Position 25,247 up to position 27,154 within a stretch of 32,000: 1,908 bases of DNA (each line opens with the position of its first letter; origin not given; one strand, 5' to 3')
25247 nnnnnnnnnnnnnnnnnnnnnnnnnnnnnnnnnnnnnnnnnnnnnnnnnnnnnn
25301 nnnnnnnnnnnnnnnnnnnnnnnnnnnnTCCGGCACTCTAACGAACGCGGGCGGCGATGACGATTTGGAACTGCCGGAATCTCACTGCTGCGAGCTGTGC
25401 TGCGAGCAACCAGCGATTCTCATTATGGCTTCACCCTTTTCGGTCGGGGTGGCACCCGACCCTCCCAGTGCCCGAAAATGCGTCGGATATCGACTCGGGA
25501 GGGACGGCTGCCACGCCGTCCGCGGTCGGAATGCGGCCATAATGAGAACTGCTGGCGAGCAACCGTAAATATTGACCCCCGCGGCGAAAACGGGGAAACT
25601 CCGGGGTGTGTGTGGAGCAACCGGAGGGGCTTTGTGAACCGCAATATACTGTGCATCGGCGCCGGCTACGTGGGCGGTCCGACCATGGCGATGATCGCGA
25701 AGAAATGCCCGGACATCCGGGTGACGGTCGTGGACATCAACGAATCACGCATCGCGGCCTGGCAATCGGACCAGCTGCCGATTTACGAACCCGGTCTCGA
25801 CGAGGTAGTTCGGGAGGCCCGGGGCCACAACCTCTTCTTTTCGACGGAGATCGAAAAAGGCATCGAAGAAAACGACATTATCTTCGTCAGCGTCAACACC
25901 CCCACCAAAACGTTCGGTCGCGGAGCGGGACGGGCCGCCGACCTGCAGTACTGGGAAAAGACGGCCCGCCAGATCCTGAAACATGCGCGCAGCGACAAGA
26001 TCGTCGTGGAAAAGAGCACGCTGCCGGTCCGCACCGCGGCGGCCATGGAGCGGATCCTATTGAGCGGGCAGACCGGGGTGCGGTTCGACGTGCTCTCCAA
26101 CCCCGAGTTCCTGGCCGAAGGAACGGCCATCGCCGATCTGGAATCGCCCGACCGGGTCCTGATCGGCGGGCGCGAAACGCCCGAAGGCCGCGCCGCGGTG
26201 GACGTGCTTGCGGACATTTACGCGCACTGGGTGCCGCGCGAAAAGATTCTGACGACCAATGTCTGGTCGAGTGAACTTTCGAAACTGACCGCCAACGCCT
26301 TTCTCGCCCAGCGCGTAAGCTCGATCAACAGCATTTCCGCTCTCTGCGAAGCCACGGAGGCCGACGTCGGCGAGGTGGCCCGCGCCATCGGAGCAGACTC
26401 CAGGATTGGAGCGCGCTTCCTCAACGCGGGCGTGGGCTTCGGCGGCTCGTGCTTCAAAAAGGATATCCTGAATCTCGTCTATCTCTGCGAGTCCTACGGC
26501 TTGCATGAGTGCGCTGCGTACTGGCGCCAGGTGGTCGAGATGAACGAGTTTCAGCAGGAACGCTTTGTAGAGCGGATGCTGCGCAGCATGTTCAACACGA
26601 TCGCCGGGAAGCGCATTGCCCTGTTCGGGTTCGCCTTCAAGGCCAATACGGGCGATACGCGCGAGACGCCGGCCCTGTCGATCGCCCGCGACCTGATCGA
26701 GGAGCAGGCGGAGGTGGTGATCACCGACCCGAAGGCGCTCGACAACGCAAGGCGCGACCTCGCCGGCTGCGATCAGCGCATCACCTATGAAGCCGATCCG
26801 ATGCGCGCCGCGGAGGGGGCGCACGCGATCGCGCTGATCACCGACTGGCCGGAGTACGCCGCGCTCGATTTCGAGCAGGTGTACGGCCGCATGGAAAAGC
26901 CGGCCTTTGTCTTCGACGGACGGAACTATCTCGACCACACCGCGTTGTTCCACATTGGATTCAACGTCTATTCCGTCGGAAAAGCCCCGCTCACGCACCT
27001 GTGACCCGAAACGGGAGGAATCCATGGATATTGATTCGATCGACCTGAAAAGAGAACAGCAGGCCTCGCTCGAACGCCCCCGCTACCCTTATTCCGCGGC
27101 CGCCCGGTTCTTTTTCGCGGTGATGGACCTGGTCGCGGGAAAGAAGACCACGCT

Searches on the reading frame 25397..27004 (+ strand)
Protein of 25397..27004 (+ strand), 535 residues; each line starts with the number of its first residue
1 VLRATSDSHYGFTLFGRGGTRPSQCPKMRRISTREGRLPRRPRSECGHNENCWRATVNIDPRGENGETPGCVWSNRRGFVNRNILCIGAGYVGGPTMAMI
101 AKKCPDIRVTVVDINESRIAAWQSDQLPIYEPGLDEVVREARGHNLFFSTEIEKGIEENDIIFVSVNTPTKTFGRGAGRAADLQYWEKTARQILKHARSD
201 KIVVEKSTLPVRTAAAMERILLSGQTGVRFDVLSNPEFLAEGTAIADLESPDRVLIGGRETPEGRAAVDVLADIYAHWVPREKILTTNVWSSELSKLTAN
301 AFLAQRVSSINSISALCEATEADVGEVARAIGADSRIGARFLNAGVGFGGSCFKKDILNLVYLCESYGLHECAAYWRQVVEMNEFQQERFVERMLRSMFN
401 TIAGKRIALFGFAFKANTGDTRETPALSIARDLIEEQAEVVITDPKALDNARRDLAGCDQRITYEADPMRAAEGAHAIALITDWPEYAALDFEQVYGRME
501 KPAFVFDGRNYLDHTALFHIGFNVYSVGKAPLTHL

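Call 8: search_protein_families(library=pfam, proteins=[window:25397-27004:+], max_evalue=0.001)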
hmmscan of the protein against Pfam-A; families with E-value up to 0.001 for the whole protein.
window:25397-27004:+ (535 aa): 4 families
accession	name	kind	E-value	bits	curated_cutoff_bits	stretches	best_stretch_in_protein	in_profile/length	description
PF03721.20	UDPG_MGDP_dh_N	-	1.8e-60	204.2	27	1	83-265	2-182/187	UDP-glucose/GDP-mannose dehydrogenase family, NAD binding domain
PF00984.24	UDPG_MGDP_dh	-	2.8e-31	107.9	25.4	1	290-384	1-93/94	UDP-glucose/GDP-mannose dehydrogenase family, central domain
PF03720.21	UDPG_MGDP_dh_C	-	4.4e-29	101.3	30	1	408-513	1-102/103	UDP-glucose/GDP-mannose dehydrogenase family, UDP binding domain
PF03435.24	Sacchrp_dh_NADP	-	0.00076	20.3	25.1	0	84-122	1-39/129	Saccharopine dehydrogenase NADP binding domain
